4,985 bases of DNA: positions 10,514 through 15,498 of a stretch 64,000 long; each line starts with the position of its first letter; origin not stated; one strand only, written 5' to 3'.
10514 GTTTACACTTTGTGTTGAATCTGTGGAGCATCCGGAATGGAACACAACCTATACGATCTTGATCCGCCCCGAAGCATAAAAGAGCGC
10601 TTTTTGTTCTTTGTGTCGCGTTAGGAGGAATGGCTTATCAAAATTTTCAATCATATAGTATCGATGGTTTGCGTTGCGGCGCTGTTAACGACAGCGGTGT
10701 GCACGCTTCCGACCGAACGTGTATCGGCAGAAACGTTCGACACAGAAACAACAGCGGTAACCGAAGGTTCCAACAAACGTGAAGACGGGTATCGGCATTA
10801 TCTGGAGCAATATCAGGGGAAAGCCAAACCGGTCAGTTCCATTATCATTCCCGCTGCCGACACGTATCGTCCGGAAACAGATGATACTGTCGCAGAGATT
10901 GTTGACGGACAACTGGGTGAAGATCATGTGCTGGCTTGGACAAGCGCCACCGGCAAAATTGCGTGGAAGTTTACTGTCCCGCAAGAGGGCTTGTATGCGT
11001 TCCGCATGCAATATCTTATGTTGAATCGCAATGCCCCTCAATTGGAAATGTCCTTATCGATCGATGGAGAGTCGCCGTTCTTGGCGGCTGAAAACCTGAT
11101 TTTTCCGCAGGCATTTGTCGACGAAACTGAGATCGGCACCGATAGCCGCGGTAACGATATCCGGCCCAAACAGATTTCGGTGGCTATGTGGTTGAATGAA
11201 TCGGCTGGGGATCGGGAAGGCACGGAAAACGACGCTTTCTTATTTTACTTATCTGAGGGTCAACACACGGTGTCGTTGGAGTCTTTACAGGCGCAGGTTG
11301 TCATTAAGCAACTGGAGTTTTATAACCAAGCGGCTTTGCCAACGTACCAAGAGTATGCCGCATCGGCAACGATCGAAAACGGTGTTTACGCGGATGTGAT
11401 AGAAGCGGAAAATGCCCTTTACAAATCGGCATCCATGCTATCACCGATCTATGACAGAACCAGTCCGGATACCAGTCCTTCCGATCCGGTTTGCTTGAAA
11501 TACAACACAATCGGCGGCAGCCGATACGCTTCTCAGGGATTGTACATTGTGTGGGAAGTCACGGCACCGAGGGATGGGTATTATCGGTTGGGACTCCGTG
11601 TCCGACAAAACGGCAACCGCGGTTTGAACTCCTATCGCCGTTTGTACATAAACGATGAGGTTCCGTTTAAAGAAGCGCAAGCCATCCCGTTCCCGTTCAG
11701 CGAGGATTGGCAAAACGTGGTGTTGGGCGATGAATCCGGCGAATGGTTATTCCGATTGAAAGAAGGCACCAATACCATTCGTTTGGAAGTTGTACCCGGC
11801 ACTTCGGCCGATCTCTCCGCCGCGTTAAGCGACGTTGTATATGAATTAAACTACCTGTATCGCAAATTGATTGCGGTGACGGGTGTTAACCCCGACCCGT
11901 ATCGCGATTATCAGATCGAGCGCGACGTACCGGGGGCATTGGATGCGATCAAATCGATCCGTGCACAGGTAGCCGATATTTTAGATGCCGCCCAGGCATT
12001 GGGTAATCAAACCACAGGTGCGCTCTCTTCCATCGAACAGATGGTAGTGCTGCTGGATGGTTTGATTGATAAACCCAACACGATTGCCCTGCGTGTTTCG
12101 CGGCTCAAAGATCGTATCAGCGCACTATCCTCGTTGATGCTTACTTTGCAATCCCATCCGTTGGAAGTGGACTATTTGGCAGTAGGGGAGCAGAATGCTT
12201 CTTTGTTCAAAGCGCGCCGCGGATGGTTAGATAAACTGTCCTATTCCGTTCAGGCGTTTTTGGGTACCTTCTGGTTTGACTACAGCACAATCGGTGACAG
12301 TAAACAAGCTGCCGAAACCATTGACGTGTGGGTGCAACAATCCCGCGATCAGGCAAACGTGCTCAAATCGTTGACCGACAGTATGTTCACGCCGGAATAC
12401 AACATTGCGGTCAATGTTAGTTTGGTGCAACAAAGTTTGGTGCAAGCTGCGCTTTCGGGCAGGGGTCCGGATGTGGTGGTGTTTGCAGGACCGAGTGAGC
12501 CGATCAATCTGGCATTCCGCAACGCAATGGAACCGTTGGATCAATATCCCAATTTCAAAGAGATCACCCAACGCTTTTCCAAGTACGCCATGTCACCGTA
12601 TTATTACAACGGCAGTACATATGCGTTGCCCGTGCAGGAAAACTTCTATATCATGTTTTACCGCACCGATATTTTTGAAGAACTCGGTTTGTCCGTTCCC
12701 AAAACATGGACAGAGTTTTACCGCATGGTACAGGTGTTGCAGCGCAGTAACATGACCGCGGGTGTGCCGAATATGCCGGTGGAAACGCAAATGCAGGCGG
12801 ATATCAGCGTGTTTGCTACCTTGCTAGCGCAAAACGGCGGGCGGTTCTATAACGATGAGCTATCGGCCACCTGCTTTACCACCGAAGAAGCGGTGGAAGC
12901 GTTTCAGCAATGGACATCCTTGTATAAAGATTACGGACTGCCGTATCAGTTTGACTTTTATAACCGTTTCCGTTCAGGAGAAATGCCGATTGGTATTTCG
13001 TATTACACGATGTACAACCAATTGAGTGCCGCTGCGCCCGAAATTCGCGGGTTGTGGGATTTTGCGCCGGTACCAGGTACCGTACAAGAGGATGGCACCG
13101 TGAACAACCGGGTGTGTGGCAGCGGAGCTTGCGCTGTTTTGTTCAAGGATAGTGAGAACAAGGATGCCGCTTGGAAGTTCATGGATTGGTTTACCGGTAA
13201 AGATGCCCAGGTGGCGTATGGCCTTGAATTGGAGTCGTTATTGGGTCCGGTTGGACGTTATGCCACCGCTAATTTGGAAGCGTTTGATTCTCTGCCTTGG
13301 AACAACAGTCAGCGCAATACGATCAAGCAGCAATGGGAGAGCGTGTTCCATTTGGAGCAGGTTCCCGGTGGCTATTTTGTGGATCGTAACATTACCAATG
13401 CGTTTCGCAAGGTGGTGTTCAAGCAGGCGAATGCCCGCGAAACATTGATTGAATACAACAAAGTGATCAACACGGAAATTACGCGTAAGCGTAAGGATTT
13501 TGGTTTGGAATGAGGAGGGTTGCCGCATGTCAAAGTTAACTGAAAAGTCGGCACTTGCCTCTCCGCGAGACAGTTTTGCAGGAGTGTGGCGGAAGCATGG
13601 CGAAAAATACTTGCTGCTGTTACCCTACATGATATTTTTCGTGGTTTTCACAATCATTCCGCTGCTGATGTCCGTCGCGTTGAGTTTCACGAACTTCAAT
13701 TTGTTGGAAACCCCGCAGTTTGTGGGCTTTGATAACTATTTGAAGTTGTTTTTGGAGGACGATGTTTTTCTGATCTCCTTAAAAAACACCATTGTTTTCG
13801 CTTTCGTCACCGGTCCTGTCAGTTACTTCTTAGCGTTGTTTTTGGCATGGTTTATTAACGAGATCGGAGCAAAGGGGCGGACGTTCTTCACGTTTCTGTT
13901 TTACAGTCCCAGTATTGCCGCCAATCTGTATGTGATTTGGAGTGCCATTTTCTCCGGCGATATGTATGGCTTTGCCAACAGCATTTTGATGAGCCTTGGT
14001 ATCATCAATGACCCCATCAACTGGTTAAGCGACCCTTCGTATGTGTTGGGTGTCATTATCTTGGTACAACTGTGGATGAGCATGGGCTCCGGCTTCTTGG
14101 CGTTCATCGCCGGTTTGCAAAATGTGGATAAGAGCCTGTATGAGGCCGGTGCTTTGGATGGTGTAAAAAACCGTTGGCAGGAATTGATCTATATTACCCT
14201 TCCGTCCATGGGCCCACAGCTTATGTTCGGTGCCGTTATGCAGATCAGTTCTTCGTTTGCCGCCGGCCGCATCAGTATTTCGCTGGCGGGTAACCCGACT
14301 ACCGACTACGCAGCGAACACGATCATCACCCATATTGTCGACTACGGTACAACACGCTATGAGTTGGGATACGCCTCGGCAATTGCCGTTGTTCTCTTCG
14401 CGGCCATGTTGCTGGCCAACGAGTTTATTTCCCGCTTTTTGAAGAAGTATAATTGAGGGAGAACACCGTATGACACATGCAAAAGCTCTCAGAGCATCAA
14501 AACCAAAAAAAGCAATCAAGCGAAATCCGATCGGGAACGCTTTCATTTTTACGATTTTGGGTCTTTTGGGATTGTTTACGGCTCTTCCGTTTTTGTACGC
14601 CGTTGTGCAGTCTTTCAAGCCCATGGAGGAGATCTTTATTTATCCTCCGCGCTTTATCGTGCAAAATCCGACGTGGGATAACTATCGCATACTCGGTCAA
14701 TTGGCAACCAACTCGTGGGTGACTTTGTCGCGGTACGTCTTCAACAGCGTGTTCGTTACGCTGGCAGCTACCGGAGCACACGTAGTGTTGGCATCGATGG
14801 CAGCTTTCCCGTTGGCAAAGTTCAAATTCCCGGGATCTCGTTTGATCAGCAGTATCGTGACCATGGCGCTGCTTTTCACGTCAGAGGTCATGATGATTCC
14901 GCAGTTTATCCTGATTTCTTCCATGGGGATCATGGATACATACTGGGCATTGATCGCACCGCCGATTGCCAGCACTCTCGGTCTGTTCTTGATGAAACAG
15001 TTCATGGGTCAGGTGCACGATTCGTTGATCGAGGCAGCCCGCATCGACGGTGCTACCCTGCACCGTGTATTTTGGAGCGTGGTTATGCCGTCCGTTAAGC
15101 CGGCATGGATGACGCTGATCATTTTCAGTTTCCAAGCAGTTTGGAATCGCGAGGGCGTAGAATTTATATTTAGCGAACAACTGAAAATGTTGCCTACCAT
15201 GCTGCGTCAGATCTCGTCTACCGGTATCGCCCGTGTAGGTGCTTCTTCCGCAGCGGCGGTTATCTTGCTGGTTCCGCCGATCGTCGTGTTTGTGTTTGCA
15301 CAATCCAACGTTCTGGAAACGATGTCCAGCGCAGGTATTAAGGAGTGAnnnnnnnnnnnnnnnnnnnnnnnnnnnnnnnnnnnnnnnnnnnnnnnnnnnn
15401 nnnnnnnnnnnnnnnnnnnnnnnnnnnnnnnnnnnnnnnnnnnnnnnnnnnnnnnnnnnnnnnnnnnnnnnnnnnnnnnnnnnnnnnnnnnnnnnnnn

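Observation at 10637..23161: Composite 'double importer' glycan locus with NHL/TPR/Yip1 and a ~750-aa unknown protein wedged between two permease pairs (copy A)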

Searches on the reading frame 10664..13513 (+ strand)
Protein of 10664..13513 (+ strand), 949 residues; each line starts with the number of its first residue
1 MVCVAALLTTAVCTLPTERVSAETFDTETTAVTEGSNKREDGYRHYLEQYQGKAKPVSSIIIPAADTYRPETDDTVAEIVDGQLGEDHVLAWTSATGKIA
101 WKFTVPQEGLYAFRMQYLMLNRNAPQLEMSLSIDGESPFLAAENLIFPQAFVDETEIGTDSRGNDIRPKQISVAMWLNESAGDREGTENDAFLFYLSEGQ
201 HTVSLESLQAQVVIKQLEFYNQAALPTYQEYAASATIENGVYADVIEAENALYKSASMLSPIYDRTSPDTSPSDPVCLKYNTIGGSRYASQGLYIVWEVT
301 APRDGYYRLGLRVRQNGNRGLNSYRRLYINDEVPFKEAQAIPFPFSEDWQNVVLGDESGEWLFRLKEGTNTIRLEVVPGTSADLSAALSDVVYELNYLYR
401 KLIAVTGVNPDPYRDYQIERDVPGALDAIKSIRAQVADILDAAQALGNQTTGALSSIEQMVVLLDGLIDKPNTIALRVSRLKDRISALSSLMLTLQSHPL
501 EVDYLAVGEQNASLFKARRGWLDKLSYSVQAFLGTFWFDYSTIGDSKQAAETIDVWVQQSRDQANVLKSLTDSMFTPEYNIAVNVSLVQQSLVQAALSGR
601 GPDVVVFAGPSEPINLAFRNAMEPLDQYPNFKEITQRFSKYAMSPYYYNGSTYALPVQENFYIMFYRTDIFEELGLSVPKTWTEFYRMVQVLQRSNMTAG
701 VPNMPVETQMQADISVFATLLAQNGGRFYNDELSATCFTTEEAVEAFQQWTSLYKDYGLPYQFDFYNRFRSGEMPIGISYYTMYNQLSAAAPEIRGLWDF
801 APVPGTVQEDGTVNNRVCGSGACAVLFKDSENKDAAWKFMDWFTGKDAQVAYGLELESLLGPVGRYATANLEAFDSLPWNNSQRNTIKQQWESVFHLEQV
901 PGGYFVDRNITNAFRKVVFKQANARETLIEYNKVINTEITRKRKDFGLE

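Call 5: search_protein_families(library=pfam, proteins=[window:10664-13513:+], max_evalue=0.01)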
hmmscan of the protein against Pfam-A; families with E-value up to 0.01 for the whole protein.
window:10664-13513:+ (949 aa): 2 families
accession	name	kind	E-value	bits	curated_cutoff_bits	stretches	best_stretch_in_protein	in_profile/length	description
PF01547.30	SBP_bac_1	-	1e-27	98.4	26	1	580-849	23-306/307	Bacterial extracellular solute-binding protein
PF13416.11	SBP_bac_8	-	1.9e-26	93.9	27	1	575-852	6-252/279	Bacterial extracellular solute-binding protein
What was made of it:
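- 10664..13513 (+): Copy A giant SBP: signal, two CBM6/35-like beta-sandwiches (aa 60-220 and 243-377), helical bundle (381-496), CUT1 oligosaccharide SBP (500-945). It may start at the ATC at 10637. Pfam SBP_bac_1 (call 5).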

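Call 13: search_protein_families(library=ncbifam, proteins=[window:10664-13513:+], max_evalue=0.01)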
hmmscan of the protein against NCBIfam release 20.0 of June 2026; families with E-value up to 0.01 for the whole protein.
window:10664-13513:+ (949 aa): 3 families
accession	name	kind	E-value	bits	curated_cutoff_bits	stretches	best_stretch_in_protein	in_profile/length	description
TIGR03850.1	bind_CPR_0540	equivalog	3.1e-07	29.4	299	1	643-755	143-252/437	carbohydrate ABC transporter substrate-binding protein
TIGR03851.1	chitin_NgcE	equivalog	1.2e-05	24.4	399.65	1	634-757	135-260/450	N-acetylglucosamine/diacetylchitobiose ABC transporter substrate-binding protein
NF007011.0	PRK09474.1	equivalog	0.00075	18.4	291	1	551-699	31-172/396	maltose/maltodextrin ABC transporter substrate-binding protein MalE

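Call 67: predict_structure(alignment_id=A4)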
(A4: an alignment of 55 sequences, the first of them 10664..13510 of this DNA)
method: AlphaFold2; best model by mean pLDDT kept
length: 949 residues; sequences in the alignment: 55
mean_pLDDT: 88.4   pTM: 0.86
mean pLDDT of the five models: 88.4, 88.1, 87.2, 86.6, 86.4
residues with pLDDT >= 90: 616; 70-90: 264; 50-70: 34; < 50: 35
segments of 3 or more residues with pLDDT < 50: 1-5, 8-36
pLDDT, mean of each block of 10 residues (from residue 1): 46 35 30 47 87 83 86 74 88 87 94 94 86 93 91 88 82 93 89 95 91 95 91 78 93 94 89 89 93 96 94 90 95 95 93 92 95 96 89 91 90 89 91 94 72 82 95 90 91 91 95 87 91 79 57 91 89 90 86 82 93 91 96 96 93 97 96 94 96 94 75 92 96 93 97 94 90 94 91 85 96 95 95 96 97 91 92 92 93 94 90 94 96 96 87
secondary structure, 60 per line:
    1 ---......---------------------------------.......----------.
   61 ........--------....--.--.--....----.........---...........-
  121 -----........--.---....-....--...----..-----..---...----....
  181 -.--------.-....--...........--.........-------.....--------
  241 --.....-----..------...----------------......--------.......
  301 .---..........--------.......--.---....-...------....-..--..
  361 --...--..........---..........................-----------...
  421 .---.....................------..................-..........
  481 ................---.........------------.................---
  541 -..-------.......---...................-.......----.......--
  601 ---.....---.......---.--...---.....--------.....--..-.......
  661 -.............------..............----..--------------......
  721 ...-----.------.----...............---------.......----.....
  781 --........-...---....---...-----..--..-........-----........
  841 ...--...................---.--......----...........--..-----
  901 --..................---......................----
elements in order (helices of 4 or more, strands of 3 or more residues): H4-9 H43-49 E60-63 E77-80 E89-92 E97-105 E109-119 E126-133 H140-143 E145-148 E151-153 E170-172 E177-180 E193-196 E199-209 E212-220 H228-232 E243-247 E261-263 E280-285 E294-301 E305-314 E323-329 H336-339 E341-343 E350-353 E363-365 E368-377 H381-406 H418-421 H425-445 H452-469 H471-496 E500-508 H521-537 E551-557 H561-579 E581-587 H592-598 E604-608 H612-618 H631-635 E654-660 E662-667 H668-674 H682-694 H715-723 H741-755 H765-771 E776-780 H783-790 E798-801 E805-807 E820-827 H833-843 H846-864 H871-876 H881-891 H903-920 H924-945
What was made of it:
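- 10664..13513 (+): AF2 model pLDDT 88.4 (call 67).
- On CBM6/CBM35 carbohydrate-binding modules (N-terminal arms of the giant SBP): The AF2 model shows two beta-sandwich domains (call 67).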

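Call 71: fold_search(model_id=the predicted structure, library=pdb)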
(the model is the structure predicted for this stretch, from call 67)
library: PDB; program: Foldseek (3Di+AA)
matches with E <= 10: 1497; with E <= 0.001: 1067
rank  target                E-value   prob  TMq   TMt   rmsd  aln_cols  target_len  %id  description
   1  5ci5_B                2.5e-20  1.00  0.34  0.74   4.9       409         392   21  Crystal Structure of an ABC transporter Solute Binding Protein from Thermotoga Lettingae TMO (Tlet_1705, TARGET EFI-51 (released 2015-07-22)
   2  9xf5_A                6.2e-19  1.00  0.33  0.75   4.4       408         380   18  Cycloisomaltooligosaccharide binding protein in complex with cycloisomaltooctaose (released 2026-03-25)
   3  5ci5_A                7.9e-19  1.00  0.34  0.74   4.9       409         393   20  Crystal Structure of an ABC transporter Solute Binding Protein from Thermotoga Lettingae TMO (Tlet_1705, TARGET EFI-51 (released 2015-07-22)
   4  5yse_A                1.4e-18  1.00  0.35  0.79   4.1       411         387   22  Crystal structure of beta-1,2-glucooligosaccharide binding protein in complex with sophorotetraose (released 2018-05-02)
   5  1elj_A                3.5e-18  1.00  0.32  0.70   5.5       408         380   18  THE CRYSTAL STRUCTURE OF LIGANDED MALTODEXTRIN-BINDING PROTEIN FROM PYROCOCCUS FURIOSUS (released 2001-01-19)
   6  3uor_B                4.8e-18  1.00  0.36  0.81   3.5       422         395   19  The structure of the sugar-binding protein MalE from the phytopathogen Xanthomonas citri (released 2011-12-14)
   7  5ysf_A                4.8e-18  1.00  0.35  0.78   4.2       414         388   21  Crystal structure of beta-1,2-glucooligosaccharide binding protein in complex with sophoropentaose (released 2018-05-02)
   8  5yse_B                6.8e-18  1.00  0.34  0.78   4.2       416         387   21  Crystal structure of beta-1,2-glucooligosaccharide binding protein in complex with sophorotetraose (released 2018-05-02)
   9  3uor_A                7.9e-18  1.00  0.36  0.81   3.6       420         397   19  The structure of the sugar-binding protein MalE from the phytopathogen Xanthomonas citri (released 2011-12-14)
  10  4r9f_A                8.7e-18  1.00  0.31  0.65   6.5       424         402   18  CpMnBP1 with Mannobiose Bound (released 2014-10-29)
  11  5f7v_A                9.2e-18  1.00  0.32  0.71   4.9       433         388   18  ABC substrate-binding protein Lmo0181 from Listeria monocytogenes in complex with cycloalternan (released 2016-09-07)
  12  3k01                  1.2e-17  1.00  0.35  0.81   4.3       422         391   16  Crystal structures of the GacH receptor of Streptomyces glaucescens GLA.O in the unliganded form and in complex with aca (released 2010-02-16)
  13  5ysd_B                1.4e-17  1.00  0.34  0.78   4.3       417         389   21  Crystal structure of beta-1,2-glucooligosaccharide binding protein in complex with sophorotriose (released 2018-05-02)
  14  9xfu_A                1.7e-17  1.00  0.32  0.72   5.7       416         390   17  Cycloisomaltooligosaccharide binding protein in complex with isomaltoheptaose (released 2026-03-25)
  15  1urd_A                2.0e-17  1.00  0.32  0.74   4.5       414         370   16  X-ray structures of the maltose-maltodextrin binding protein of the thermoacidophilic bacterium Alicyclobacillus acido (released 2003-12-11)
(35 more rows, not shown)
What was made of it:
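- On CUT1 ABC carbohydrate importer: The fold matches oligosaccharide SBPs at TMt 0.7-0.8 (call 71).
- The SBP domain matches oligosaccharide-binding SBPs (call 71).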

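Call 73: search_protein_families(library=pfam, alignment_id=A7, max_evalue=0.05)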
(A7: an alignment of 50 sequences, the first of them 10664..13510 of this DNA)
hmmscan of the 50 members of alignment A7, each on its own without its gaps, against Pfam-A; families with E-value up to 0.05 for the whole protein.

A. member 1, window:10664-13510:+ (949 aa): 3 families
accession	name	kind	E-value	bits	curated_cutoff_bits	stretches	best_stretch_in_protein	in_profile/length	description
PF01547.30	SBP_bac_1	-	1e-27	98.4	26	1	580-849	23-306/307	Bacterial extracellular solute-binding protein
PF13416.11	SBP_bac_8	-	1.9e-26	93.9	27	1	575-852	6-252/279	Bacterial extracellular solute-binding protein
PF25275.1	Golvesin_C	-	0.02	15.4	31.6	0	81-122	24-66/132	Golvesin C-terminal domain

B. families by the number of members that match (of 50 scanned): 16 families
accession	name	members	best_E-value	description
PF01547.30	SBP_bac_1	50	5.9e-28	Bacterial extracellular solute-binding protein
PF13416.11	SBP_bac_8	48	6.3e-31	Bacterial extracellular solute-binding protein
PF25275.1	Golvesin_C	37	2.3e-06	Golvesin C-terminal domain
PF16990.11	CBM_35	23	2.7e-07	Carbohydrate binding module (family 35)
PF03422.21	CBM_6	2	8.4e-05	Carbohydrate binding module (family 6)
PF13531.11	SBP_bac_11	2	0.014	Bacterial extracellular solute-binding protein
PF16832.10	EKLF_TAD1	2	0.031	Erythroid krueppel-like transcription factor, transactivation 1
PF18468.6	Pfk_N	1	0.00079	Phosphofructokinase N-terminal domain yeast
PF09537.16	DUF2383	1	0.0025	Domain of unknown function (DUF2383)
PF03954.19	Lectin_N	1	0.0068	Hepatic lectin, N-terminal domain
PF13490.11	zf-HC2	1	0.0068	Putative zinc-finger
PF21633.3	MOV-10_Ig-like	1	0.0085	Helicase MOV-10, Ig-like domain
PF18573.7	BclA_C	1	0.019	BclA C-terminal domain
PF23067.1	MG280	1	0.02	Uncharacterised protein MG280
PF04108.17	ATG17_like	1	0.033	Autophagy protein ATG17-like domain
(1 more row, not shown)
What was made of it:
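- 10664..13513 (+): Golvesin_C in 37/50 and CBM_35 in 23/50 homologues, below threshold (call 73).
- On CBM6/CBM35 carbohydrate-binding modules (N-terminal arms of the giant SBP): Golvesin_C appears in 37/50 and CBM_35 in 23/50 homologues, but below the gathering scores (call 73).
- Architecture and CBM-like signals (calls 67, 71, 73).
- Tried and rejected: The sub-threshold Pfam counts were used instead (call 73).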

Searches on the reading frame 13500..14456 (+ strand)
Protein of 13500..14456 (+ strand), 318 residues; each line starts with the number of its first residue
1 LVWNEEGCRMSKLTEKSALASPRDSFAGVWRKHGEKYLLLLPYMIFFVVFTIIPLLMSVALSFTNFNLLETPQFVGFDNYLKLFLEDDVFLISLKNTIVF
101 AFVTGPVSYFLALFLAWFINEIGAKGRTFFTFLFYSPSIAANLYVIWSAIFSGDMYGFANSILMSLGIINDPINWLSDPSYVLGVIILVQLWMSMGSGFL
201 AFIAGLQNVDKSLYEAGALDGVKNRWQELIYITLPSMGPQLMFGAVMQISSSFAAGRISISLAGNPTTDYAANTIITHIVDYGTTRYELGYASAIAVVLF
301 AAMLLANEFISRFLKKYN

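Call 5: search_protein_families(library=pfam, proteins=[window:13500-14456:+], max_evalue=0.01)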
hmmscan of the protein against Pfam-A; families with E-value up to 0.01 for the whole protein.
window:13500-14456:+ (318 aa): 1 family
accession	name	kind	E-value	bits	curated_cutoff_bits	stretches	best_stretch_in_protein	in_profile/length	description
PF00528.27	BPD_transp_1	-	4.8e-08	33.4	26.4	1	127-306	21-171/184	Binding-protein-dependent transport system inner membrane component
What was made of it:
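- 13527..14456 (+): Copy A permease P1 (MalF-type). BPD_transp_1 (call 5).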

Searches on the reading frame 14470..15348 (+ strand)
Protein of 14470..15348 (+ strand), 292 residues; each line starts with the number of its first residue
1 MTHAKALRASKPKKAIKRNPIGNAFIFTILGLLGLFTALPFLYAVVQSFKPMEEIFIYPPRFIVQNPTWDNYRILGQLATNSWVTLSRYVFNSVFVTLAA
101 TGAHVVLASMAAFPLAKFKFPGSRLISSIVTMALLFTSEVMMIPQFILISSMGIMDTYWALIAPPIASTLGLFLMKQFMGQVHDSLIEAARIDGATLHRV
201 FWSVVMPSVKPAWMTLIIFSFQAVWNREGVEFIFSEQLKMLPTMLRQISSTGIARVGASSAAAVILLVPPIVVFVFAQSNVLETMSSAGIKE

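Call 5: search_protein_families(library=pfam, proteins=[window:14470-15348:+], max_evalue=0.01)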
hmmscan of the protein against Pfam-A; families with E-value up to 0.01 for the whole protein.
window:14470-15348:+ (292 aa): 1 family
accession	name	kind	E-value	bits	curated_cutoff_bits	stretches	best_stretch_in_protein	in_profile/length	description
PF00528.27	BPD_transp_1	-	7e-13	49.2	26.4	1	105-278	2-175/184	Binding-protein-dependent transport system inner membrane component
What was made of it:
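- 14470..15348 (+): Copy A permease P2 (MalG-type). BPD_transp_1, E=7e-13 (call 5).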
